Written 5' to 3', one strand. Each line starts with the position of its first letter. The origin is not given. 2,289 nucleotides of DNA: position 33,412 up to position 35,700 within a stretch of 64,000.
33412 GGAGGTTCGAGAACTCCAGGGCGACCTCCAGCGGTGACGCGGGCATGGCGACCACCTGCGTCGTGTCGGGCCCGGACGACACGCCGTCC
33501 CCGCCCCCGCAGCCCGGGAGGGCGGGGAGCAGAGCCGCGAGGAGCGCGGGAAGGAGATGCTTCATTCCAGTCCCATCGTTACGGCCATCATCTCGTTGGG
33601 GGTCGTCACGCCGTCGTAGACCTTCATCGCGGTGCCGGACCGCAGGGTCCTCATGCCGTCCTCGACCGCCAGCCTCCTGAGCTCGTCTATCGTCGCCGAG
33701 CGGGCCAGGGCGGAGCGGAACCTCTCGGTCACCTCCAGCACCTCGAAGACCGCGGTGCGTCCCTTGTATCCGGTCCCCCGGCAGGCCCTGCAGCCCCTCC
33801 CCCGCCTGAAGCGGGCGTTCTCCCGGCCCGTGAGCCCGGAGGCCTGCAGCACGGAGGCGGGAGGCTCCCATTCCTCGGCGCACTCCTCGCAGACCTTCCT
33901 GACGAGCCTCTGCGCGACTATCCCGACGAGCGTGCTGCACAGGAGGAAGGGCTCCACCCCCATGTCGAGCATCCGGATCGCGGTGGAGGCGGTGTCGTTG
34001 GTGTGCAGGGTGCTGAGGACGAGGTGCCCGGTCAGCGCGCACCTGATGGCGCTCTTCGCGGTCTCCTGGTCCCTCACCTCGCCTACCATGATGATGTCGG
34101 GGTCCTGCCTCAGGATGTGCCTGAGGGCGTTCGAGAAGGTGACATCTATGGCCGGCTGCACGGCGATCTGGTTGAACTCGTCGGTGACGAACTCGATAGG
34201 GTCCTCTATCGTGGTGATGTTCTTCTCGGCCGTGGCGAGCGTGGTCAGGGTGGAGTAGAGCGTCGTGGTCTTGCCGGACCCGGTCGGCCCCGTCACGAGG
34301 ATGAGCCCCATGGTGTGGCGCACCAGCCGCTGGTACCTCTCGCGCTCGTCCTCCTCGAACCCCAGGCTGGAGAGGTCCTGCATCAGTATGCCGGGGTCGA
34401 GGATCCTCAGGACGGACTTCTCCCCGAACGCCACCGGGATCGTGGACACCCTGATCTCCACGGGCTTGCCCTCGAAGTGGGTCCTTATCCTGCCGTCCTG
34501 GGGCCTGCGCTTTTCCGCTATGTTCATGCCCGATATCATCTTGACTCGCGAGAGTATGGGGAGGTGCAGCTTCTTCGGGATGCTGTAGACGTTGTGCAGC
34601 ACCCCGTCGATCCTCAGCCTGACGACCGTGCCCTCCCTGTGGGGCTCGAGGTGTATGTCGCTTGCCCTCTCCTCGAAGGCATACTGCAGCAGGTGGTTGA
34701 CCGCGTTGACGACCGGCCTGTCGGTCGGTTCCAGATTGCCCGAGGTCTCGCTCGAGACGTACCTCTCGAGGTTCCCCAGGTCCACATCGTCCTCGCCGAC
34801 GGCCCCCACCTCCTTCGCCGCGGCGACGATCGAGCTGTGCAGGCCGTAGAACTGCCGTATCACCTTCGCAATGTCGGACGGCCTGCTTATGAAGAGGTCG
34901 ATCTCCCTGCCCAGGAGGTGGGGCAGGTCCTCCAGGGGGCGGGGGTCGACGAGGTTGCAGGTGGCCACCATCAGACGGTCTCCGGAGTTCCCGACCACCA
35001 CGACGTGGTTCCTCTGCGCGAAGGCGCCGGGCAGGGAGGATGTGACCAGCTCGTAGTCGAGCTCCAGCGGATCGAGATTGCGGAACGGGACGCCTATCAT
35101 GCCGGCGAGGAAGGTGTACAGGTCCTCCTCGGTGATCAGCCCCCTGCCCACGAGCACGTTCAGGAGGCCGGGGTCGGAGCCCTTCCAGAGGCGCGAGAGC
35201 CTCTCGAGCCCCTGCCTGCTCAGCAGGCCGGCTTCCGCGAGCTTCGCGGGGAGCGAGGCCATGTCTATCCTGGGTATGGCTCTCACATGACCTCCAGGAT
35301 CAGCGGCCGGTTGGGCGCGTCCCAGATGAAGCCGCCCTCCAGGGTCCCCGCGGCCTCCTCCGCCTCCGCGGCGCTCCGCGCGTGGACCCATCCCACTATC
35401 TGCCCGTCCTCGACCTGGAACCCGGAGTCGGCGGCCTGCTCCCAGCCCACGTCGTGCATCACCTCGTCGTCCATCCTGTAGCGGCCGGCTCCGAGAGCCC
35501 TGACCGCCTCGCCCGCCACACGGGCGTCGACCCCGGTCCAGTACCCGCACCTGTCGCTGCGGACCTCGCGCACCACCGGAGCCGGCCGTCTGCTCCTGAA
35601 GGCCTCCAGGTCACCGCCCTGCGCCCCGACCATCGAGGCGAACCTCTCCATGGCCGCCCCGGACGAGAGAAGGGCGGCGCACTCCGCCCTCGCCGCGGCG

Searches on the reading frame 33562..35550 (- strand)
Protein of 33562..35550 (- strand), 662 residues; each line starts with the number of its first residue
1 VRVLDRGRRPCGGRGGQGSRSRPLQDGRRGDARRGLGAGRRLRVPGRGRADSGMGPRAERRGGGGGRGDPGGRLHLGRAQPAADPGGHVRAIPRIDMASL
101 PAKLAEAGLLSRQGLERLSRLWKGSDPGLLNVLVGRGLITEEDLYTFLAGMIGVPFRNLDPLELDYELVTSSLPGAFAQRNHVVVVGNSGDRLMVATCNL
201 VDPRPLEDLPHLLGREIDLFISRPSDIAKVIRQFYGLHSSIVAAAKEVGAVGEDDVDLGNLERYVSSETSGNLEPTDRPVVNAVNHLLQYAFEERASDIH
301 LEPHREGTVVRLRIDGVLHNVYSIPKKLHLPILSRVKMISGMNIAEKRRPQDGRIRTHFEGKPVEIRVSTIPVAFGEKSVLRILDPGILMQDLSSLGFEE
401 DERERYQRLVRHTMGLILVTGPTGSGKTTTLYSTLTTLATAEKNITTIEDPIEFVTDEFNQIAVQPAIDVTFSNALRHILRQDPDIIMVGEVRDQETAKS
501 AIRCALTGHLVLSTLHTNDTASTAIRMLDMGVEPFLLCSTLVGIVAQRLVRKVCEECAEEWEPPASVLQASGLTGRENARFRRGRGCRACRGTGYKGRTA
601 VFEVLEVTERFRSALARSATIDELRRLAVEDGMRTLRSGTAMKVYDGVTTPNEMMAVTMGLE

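Call 69: search_protein_families(library=pfam, proteins=[window:33562-35550:-], max_evalue=0.0001)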
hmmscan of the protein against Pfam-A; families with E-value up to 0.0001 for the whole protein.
window:33562-35550:- (662 aa): 4 families
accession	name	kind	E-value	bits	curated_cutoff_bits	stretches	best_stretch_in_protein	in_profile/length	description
PF00437.27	T2SSE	-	1.7e-122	409.1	24.9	1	277-655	5-369/370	Type II/IV secretion system protein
PF05157.20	MshEN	-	1.3e-15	57.6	23.1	1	153-238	2-87/90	MshEN domain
PF13191.12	AAA_16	-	2.1e-05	25.5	32.6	1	405-482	15-81/167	AAA ATPase domain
PF25199.1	nSTAND_NTPase5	-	3.4e-05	24.2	34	1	408-465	35-93/145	Novel STAND NTPase 5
